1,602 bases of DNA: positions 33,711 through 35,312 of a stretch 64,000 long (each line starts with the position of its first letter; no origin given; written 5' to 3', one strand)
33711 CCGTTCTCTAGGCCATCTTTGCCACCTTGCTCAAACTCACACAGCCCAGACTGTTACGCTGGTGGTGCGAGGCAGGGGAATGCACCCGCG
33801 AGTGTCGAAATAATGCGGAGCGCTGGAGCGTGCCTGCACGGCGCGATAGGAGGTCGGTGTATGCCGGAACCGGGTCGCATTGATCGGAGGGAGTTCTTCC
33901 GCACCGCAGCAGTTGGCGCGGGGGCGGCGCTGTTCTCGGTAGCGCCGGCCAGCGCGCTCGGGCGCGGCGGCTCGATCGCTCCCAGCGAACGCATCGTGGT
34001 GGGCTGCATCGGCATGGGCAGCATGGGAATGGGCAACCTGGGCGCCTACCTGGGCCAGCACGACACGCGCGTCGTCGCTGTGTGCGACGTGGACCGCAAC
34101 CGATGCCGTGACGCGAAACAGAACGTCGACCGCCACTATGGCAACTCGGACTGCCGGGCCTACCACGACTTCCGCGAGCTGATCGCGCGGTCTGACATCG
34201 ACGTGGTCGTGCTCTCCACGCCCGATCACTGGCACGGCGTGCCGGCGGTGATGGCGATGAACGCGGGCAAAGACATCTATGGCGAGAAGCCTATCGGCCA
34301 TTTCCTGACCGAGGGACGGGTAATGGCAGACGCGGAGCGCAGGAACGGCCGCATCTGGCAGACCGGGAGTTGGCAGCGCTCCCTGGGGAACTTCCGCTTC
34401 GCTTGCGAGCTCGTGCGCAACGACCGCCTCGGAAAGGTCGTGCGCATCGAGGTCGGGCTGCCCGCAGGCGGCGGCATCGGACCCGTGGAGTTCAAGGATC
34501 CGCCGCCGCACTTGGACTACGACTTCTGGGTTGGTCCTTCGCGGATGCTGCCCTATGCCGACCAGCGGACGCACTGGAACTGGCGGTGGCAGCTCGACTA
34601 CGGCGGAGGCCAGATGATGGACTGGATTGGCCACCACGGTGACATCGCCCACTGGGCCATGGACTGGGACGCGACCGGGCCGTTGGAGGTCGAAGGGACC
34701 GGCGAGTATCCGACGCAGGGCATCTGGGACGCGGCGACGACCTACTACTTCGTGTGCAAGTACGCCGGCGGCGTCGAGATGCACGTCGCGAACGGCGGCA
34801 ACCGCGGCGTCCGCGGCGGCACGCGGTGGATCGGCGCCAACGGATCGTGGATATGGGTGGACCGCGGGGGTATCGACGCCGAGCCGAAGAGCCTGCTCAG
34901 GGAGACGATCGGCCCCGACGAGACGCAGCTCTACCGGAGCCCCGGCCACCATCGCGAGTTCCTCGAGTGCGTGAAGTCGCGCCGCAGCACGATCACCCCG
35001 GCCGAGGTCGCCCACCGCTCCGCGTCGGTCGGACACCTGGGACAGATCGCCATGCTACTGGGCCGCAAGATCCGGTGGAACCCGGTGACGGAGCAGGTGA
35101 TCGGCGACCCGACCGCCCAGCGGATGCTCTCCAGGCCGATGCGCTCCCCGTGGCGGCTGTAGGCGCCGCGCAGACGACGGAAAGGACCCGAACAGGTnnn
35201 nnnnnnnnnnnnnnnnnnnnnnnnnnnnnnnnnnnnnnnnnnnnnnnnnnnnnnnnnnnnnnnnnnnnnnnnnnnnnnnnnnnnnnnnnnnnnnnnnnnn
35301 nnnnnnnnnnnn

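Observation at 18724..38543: Recurring two-gene module: Tat-exported Gfo/Idh/MocA dehydrogenase followed by a secreted HEAT-repeat protein (two copies about 14 kb apart)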

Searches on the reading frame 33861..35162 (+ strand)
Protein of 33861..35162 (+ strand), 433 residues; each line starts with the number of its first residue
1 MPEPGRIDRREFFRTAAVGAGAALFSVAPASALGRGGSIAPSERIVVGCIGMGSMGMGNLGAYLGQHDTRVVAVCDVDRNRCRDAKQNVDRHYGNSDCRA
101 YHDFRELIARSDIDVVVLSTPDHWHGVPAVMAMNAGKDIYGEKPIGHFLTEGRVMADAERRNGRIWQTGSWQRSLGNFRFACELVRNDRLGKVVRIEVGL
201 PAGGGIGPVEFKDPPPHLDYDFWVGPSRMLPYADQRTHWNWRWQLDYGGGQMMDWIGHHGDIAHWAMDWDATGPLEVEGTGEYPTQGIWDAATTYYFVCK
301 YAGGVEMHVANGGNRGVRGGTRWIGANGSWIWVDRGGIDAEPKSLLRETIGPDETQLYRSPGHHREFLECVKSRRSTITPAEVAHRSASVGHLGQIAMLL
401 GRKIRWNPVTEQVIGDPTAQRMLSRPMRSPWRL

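Call 8: search_protein_families(library=pfam, proteins=[window:33861-35162:+], max_evalue=0.01)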
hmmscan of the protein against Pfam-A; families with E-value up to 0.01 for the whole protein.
window:33861-35162:+ (433 aa): 3 families
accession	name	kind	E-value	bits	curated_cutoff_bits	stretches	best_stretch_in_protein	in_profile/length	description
PF19051.5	GFO_IDH_MocA_C2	-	3e-25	89.7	23.3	1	212-432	46-253/254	Oxidoreductase family, C-terminal alpha/beta domain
PF01408.29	GFO_IDH_MocA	-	6.5e-14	53.1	24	1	47-169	3-119/120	Oxidoreductase family, NAD-binding Rossmann fold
PF22725.1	GFO_IDH_MocA_C3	-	2.8e-05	24.5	27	1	235-312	29-103/124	GFO/IDH/MocA C-terminal domain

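Call 9: search_protein_families(library=ncbifam, proteins=[window:33861-35162:+], max_evalue=0.01)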
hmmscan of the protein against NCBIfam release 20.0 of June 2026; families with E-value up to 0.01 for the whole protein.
window:33861-35162:+ (433 aa): 11 families
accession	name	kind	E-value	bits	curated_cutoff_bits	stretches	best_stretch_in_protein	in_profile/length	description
NF058561.1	BT_2158_fam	equivalog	4e-42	144.4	750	1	9-270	2-258/487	glycoside 3-dehydrogenase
NF040723.1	UDP-GlcNAcDh_Arch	equivalog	1.1e-14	54.7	450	1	46-197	2-145/302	UDP-N-acetylglucosamine 3-dehydrogenase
TIGR04380.1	myo_inos_iolG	equivalog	5.7e-13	48.4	355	1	46-196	3-148/330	inositol 2-dehydrogenase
NF052479.1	LevoglcsnDh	equivalog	2.3e-11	43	650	1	73-195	40-156/386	levoglucosan dehydrogenase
NF052679.1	InsChiInosDhIolG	equivalog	7.2e-10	38.4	540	1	46-194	4-149/343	bifunctional inositol 2-dehydrogenase/D-chiro-inositol 1-dehydrogenase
NF008607.0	PRK11579.1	subfamily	2.3e-05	23.6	330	1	97-197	49-149/346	oxidoreductase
NF058563.1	BT_2159_fam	equivalog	0.00027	20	650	1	45-150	1-100/350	disaccharide 3-dehydrogenase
NF007574.0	PRK10206.1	equivalog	0.00055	19.1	352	1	96-198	49-151/345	oxidoreductase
NF040740.1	ornith_Ord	equivalog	0.0046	16.4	400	1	47-122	3-78/335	2,4-diaminopentanoate dehydrogenase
NF003991.0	PRK05472.1-5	equivalog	0.0081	16.1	198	0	39-123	79-157/211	redox-sensing transcriptional repressor Rex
NF041392.1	XylDh_Gfo6_Halo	equivalog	0.0081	15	350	0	85-194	55-164/350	D-xylose 1-dehydrogenase Gfo6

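Call 34: search_solved_structures(query=window:33861-35162:+, max_evalue=0.00001)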
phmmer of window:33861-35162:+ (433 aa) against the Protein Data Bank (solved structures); distinct sequences matched with E-value up to 0.00001: 27.
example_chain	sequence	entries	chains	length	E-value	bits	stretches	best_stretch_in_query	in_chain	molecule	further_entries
8tdf_A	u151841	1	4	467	5.8e-22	81.3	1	36-258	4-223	Dehydrogenase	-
8tdh_A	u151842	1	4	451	2.9e-20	75.7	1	50-258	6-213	Predicted dehydrogenases and related proteins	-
7xr9_A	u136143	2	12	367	3.8e-12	49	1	45-173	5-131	DgpA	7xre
3cea_A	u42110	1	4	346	9.6e-12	47.6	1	47-197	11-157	Myo-inositol 2-dehydrogenase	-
3ec7_A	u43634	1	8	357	1.4e-11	47.1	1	45-174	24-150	Putative Dehydrogenase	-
9m3d_B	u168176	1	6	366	1.5e-10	43.7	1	63-173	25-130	DgpA1 from W974-1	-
4gqa_A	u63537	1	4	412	1.9e-10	43.4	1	42-164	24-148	NAD binding Oxidoreductase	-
4fb5_A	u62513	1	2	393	8.6e-09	37.9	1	47-198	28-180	Probable oxidoreductase protein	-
3m2t_A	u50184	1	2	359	8.8e-09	37.9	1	45-199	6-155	Probable dehydrogenase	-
6z3c_AAA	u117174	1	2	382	1.4e-08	37.2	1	50-194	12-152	Gfo/Idh/MocA family oxidoreductase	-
6z3b_A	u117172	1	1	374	1.7e-08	36.9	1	50-194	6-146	Gfo/Idh/MocA family oxidoreductase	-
6z3b_B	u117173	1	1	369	1.9e-08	36.8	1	51-194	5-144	Gfo/Idh/MocA family oxidoreductase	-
4mkx_A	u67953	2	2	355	3.3e-08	36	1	99-197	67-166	Inositol dehydrogenase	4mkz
4n54_A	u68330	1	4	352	3.4e-08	35.9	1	99-197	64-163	Inositol dehydrogenase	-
3db2_A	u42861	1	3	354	1.1e-07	34.3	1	47-198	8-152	putative NADPH-dependent oxidoreductase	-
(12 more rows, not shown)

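Call 49: find_homologous_proteins(query=window:33861-35162:+, max_evalue=1e-20)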
Query window:33861-35162:+ (433 aa): 8000 proteins with E <= 1e-20 among 8000 candidates; the best 120 are listed.
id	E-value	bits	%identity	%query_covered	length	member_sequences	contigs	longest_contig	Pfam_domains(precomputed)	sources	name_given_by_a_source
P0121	0.0e+0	1031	100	100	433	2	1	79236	PF01408.29,PF19051.6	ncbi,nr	ncbi:MAG TPA: Gfo/Idh/MocA family oxidoreductase [Chthonomonadales bacterium]|nr:Gfo/Idh/MocA family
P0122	1.7e-264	896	84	100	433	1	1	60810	PF01408.29,PF19051.6,PF22725.2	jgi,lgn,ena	-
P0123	3.7e-234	796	75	100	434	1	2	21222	PF01408.29,PF19051.6,PF22725.2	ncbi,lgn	-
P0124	9.9e-234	795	75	100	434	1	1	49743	PF01408.29,PF19051.6,PF22725.2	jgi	jgi:predicted dehydrogenase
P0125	4.7e-233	792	75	100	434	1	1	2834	PF01408.29,PF19051.6,PF22725.2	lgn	-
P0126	6.0e-233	792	75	99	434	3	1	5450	PF01408.29,PF19051.6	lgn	-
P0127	2.1e-231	787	73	100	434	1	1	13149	PF01408.29,PF19051.6,PF22725.2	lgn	-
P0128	2.7e-230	783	74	100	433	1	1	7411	PF01408.29,PF19051.6,PF22725.2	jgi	-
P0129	4.6e-229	779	74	99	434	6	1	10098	PF01408.29,PF19051.6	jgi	-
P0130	5.9e-229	779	74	100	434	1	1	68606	PF01408.29,PF19051.6,PF22725.2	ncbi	ncbi:MAG: Gfo/Idh/MocA family protein [Chthonomonadales bacterium]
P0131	1.2e-228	778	73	100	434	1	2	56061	PF01408.29,PF19051.6,PF22725.2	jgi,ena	-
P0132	4.8e-228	776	72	100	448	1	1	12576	PF01408.29,PF19051.6,PF22725.2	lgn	-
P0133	6.2e-228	775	73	100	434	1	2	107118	PF01408.29,PF19051.6,PF22725.2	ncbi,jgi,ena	-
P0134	1.5e-227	774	72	99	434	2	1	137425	PF01408.29,PF19051.6,PF22725.2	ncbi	-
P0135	1.6e-227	774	73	100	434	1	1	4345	PF01408.29,PF19051.6,PF22725.2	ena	-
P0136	1.2e-226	771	72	100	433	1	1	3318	PF01408.29,PF19051.6,PF22725.2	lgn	-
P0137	2.3e-226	770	72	100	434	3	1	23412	PF01408.29,PF19051.6,PF22725.2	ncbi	-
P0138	2.9e-226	770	72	99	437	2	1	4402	PF01408.29,PF19051.6,PF22725.2,PF10518.15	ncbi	-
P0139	9.8e-226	768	73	100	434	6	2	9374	PF01408.29,PF19051.6,PF22725.2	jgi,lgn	-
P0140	2.0e-225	767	72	98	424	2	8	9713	PF01408.29,PF19051.6,PF22725.2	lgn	-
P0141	5.9e-225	766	71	100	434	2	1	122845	PF01408.29,PF19051.6,PF22725.2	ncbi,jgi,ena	jgi:predicted dehydrogenase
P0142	1.1e-224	765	76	95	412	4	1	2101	PF01408.29,PF19051.6,PF22725.2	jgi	jgi:hypothetical protein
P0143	1.6e-224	764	73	99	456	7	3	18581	PF01408.29,PF19051.6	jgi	jgi:predicted dehydrogenase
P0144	2.4e-224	764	74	100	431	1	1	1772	PF01408.29,PF19051.6,PF22725.2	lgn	-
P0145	5.3e-224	762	72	99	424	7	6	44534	PF01408.29,PF19051.6,PF22725.2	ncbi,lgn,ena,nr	nr:Gfo/Idh/MocA family oxidoreductase [Armatimonas sp.]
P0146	7.4e-224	762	71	100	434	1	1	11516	PF01408.29,PF19051.6,PF22725.2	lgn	-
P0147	3.4e-223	760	71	100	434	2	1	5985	PF01408.29,PF19051.6,PF22725.2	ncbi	-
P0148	3.4e-223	760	71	100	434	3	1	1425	PF01408.29,PF19051.6,PF22725.2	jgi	jgi:predicted dehydrogenase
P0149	5.6e-223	759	71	100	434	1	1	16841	PF01408.29,PF19051.6,PF22725.2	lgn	-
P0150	1.1e-222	758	71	100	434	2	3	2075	PF01408.29,PF19051.6,PF22725.2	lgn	-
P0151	3.6e-222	756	70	100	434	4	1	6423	PF01408.29,PF19051.6,PF22725.2,PF10518.15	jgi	jgi:predicted dehydrogenase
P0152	5.7e-222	756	71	100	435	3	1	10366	PF01408.29,PF19051.6,PF22725.2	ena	-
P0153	8.5e-222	755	70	100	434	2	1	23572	PF01408.29,PF19051.6,PF22725.2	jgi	jgi:predicted dehydrogenase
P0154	9.4e-222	755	72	98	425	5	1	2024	PF01408.29,PF19051.6,PF22725.2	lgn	-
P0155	1.1e-221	755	71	99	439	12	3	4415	PF01408.29,PF19051.6,PF22725.2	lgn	-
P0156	1.4e-221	754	71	100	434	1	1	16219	PF01408.29,PF19051.6,PF22725.2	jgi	jgi:hypothetical protein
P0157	1.6e-221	754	71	100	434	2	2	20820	PF01408.29,PF19051.6,PF10518.15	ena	-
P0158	3.9e-221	753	72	98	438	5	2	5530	PF01408.29,PF19051.6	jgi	jgi:predicted dehydrogenase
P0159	6.1e-221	752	69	100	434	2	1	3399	PF01408.29,PF19051.6,PF22725.2,PF10518.15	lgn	-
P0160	2.4e-220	750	70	100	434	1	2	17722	PF01408.29,PF19051.6,PF22725.2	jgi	jgi:predicted dehydrogenase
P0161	4.4e-220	750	69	100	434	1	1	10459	PF01408.29,PF19051.6,PF22725.2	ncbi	-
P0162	5.1e-220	749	69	100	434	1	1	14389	PF01408.29,PF19051.6,PF22725.2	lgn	-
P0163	6.0e-220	749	68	100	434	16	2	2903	PF01408.29,PF19051.6,PF22725.2,PF10518.15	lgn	-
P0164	3.6e-219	747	70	100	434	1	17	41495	PF01408.29,PF19051.6,PF22725.2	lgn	-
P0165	5.5e-219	746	70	100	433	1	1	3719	PF01408.29,PF19051.6,PF22725.2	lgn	-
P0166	2.1e-218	744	70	100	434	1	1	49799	PF01408.29,PF19051.6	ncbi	-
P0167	7.0e-218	742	69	99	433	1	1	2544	PF01408.29,PF19051.6,PF22725.2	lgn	-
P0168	1.5e-217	741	71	99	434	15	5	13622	PF01408.29,PF19051.6,PF22725.2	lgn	-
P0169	1.1e-216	738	67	100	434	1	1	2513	PF01408.29,PF19051.6,PF22725.2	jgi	-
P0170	1.5e-216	738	68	100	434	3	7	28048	PF01408.29,PF19051.6,PF22725.2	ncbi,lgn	-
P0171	1.6e-216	738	68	100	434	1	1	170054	PF01408.29,PF19051.6,PF22725.2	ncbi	-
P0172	2.3e-216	737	69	99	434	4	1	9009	PF01408.29,PF19051.6,PF22725.2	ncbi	ncbi:MAG: Gfo/Idh/MocA family oxidoreductase [Chthonomonadales bacterium]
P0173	2.9e-216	737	70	100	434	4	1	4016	PF01408.29,PF19051.6,PF22725.2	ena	-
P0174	5.5e-216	736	70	100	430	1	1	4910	PF01408.29,PF19051.6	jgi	jgi:predicted dehydrogenase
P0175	7.6e-216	736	69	100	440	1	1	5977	PF01408.29,PF19051.6,PF22725.2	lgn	-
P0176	8.8e-216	735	70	99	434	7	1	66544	PF01408.29,PF19051.6,PF22725.2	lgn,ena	-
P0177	1.6e-215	734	71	99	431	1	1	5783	PF01408.29,PF19051.6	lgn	-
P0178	2.4e-215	734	70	100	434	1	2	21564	PF01408.29,PF19051.6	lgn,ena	-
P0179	3.1e-215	734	68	100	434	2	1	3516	PF01408.29,PF19051.6,PF22725.2,PF10518.15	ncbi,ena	-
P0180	1.2e-214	732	67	100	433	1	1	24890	PF01408.29,PF19051.6,PF22725.2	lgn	-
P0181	1.4e-214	731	68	100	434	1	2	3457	PF01408.29,PF19051.6,PF22725.2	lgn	-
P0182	8.0e-214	729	69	99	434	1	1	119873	PF01408.29,PF19051.6,PF22725.2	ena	-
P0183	4.3e-213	726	68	99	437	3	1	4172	PF01408.29,PF19051.6,PF22725.2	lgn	-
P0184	6.2e-213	726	69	100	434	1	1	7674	PF01408.29,PF19051.6,PF22725.2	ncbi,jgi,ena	jgi:predicted dehydrogenase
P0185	2.0e-212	724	70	99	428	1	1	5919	PF01408.29,PF19051.6,PF22725.2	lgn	-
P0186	2.1e-212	724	68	100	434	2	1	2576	PF01408.29,PF19051.6,PF22725.2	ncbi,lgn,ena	-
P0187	3.3e-212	724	68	100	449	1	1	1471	PF01408.29,PF19051.6,PF22725.2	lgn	-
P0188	7.9e-211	719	69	100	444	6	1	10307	PF01408.29,PF19051.6,PF22725.2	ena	-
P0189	4.3e-210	717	68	99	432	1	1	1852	PF01408.29,PF19051.6,PF22725.2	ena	-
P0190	2.2e-209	714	67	100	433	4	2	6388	PF01408.29,PF19051.6,PF22725.2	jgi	-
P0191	1.3e-208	712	75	88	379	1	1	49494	PF01408.29,PF19051.6,PF22725.2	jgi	jgi:predicted dehydrogenase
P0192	1.6e-208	711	68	99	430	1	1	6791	PF01408.29,PF19051.6,PF22725.2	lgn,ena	-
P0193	1.6e-207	708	65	100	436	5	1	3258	PF01408.29,PF19051.6,PF22725.2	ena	-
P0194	3.3e-207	707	76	86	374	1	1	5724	PF01408.29,PF19051.6,PF22725.2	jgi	jgi:predicted dehydrogenase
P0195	7.0e-207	706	71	91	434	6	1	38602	PF01408.29,PF19051.6,PF22725.2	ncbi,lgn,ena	ncbi:MAG TPA: Gfo/Idh/MocA family oxidoreductase [Abditibacteriaceae bacterium]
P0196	7.8e-207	706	66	100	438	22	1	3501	PF01408.29,PF19051.6,PF22725.2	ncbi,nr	ncbi:MAG: iolG 4 [Chthonomonadales bacterium]|nr:iolG 4 [Chthonomonadales bacterium]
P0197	1.9e-206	705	66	99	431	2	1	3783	PF01408.29,PF19051.6,PF22725.2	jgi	-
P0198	1.1e-205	702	66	100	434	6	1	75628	PF01408.29,PF19051.6,PF22725.2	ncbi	-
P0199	6.7e-204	696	65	100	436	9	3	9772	PF01408.29,PF19051.6,PF22725.2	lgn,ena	-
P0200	7.6e-204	696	66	100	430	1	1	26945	PF01408.29,PF19051.6,PF22725.2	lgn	-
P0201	4.8e-203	693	64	99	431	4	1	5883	PF01408.29,PF19051.6,PF22725.2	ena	-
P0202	1.1e-201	689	71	89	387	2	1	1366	PF01408.29,PF19051.6,PF22725.2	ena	-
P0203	1.0e-200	686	74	86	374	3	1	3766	PF01408.29,PF19051.6,PF22725.2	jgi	jgi:predicted dehydrogenase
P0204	8.9e-200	683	66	98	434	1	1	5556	PF01408.29,PF19051.6,PF22725.2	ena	-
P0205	9.7e-200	682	69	91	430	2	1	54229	PF01408.29,PF19051.6,PF22725.2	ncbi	-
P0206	2.1e-199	681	65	99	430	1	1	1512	PF01408.29,PF19051.6,PF22725.2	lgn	-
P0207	3.5e-199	681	64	99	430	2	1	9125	PF01408.29,PF19051.6,PF22725.2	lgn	-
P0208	6.7e-199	680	66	99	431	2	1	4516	PF01408.29,PF19051.6,PF22725.2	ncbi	-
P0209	1.7e-198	678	65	99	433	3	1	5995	PF01408.29,PF19051.6,PF22725.2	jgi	jgi:predicted dehydrogenase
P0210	2.0e-198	678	64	100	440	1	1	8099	PF01408.29,PF19051.6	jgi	jgi:predicted dehydrogenase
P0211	3.4e-198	677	64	99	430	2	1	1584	PF01408.29,PF19051.6,PF22725.2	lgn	-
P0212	3.9e-198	677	64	99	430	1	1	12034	PF01408.29,PF19051.6,PF22725.2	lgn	-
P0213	2.2e-197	675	66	99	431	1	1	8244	PF01408.29,PF19051.6,PF22725.2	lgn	-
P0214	2.7e-197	674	65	98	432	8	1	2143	PF01408.29,PF19051.6,PF22725.2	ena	-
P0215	5.0e-197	674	65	100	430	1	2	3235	PF01408.29,PF19051.6,PF22725.2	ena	-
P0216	4.2e-194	664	63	99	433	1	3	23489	PF01408.29,PF19051.6,PF22725.2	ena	-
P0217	4.3e-194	664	65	98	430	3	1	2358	PF01408.29,PF19051.6,PF22725.2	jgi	-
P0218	3.1e-193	661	63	100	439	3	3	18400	PF01408.29,PF19051.6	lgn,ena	-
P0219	3.8e-193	661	64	99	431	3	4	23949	PF01408.29,PF19051.6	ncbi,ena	-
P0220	2.3e-192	658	71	86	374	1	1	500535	PF01408.29,PF19051.6,PF22725.2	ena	-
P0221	5.5e-192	657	65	98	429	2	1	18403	PF01408.29,PF19051.6,PF22725.2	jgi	-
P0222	7.2e-191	653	68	89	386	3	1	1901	PF01408.29,PF19051.6,PF22725.2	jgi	jgi:predicted dehydrogenase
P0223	1.5e-190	652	63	99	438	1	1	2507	PF01408.29,PF19051.6,PF22725.2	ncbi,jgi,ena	jgi:predicted dehydrogenase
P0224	1.7e-187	642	63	99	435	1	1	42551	PF01408.29,PF19051.6,PF22725.2,PF10518.15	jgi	jgi:predicted dehydrogenase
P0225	2.7e-187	641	64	99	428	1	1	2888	PF01408.29,PF19051.6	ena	-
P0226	3.2e-186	638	63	100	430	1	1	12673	PF01408.29,PF19051.6,PF22725.2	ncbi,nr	ncbi:MAG: Gfo/Idh/MocA family oxidoreductase [Armatimonadetes bacterium]|nr:Gfo/Idh/MocA family oxid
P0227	3.8e-185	634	63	99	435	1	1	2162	PF01408.29,PF19051.6,PF22725.2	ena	-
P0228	1.0e-184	633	61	99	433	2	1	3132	PF01408.29,PF19051.6,PF22725.2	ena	-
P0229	1.3e-183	629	61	98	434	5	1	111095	PF01408.29,PF19051.6,PF22725.2,PF10518.15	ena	-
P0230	1.4e-183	629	62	100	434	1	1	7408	PF01408.29,PF19051.6,PF22725.2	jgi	jgi:predicted dehydrogenase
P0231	3.3e-183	628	63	94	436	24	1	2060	PF01408.29,PF19051.6,PF22725.2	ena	-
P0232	7.5e-183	627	66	89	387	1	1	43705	PF01408.29,PF19051.6,PF22725.2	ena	-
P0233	7.8e-183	627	60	100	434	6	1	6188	PF01408.29,PF19051.6,PF22725.2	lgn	-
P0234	8.1e-183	627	61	100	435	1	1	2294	PF01408.29,PF19051.6,PF22725.2,PF10518.15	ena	-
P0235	9.0e-183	627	61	99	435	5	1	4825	PF01408.29,PF19051.6,PF22725.2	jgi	-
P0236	1.6e-182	626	62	99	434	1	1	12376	PF01408.29,PF19051.6,PF22725.2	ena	-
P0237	2.7e-182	625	59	99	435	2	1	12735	PF01408.29,PF19051.6,PF22725.2,PF10518.15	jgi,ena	-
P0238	3.7e-182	624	62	99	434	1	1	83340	PF01408.29,PF19051.6,PF22725.2,PF10518.15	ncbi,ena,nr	ncbi:MAG: Gfo/Idh/MocA family oxidoreductase [Planctomycetes bacterium]|nr:Gfo/Idh/MocA family oxido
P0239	4.0e-182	624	60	100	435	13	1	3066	PF01408.29,PF19051.6,PF22725.2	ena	-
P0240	4.4e-182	624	59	100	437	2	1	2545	PF01408.29,PF19051.6,PF22725.2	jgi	jgi:predicted dehydrogenase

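Call 100: predict_structure(alignment_id=A5)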
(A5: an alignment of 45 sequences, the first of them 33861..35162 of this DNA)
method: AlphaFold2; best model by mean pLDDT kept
length: 433 residues; sequences in the alignment: 45
mean_pLDDT: 85.7   pTM: 0.84
mean pLDDT of the five models: 85.7, 84.1, 83.1, 82.3, 81.9
residues with pLDDT >= 90: 276; 70-90: 88; 50-70: 34; < 50: 35
segments of 3 or more residues with pLDDT < 50: 1-11, 13-32
pLDDT, mean of each block of 10 residues (from residue 1): 41 40 37 51 86 88 94 94 96 96 94 93 77 97 86 94 94 94 97 97 86 90 68 78 70 89 93 94 88 95 96 92 98 96 97 92 94 94 93 94 96 95 67 53
secondary structure, 60 per line:
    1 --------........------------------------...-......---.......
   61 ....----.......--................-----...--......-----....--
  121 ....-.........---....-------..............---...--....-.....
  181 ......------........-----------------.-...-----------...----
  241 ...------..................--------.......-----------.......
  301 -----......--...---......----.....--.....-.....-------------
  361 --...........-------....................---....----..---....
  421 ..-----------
elements in order: H9-16 E45-50 H54-64 E69-75 H79-93 E99-101 H104-109 E115-118 H121-124 H126-134 E138-141 H149-162 E166-168 H171-174 H176-186 E193-200 H250-267 E276-282 E294-300 E306-311 E320-325 E330-334 E337-341 H343-347 H363-373 H381-400 E404-407 H417-422
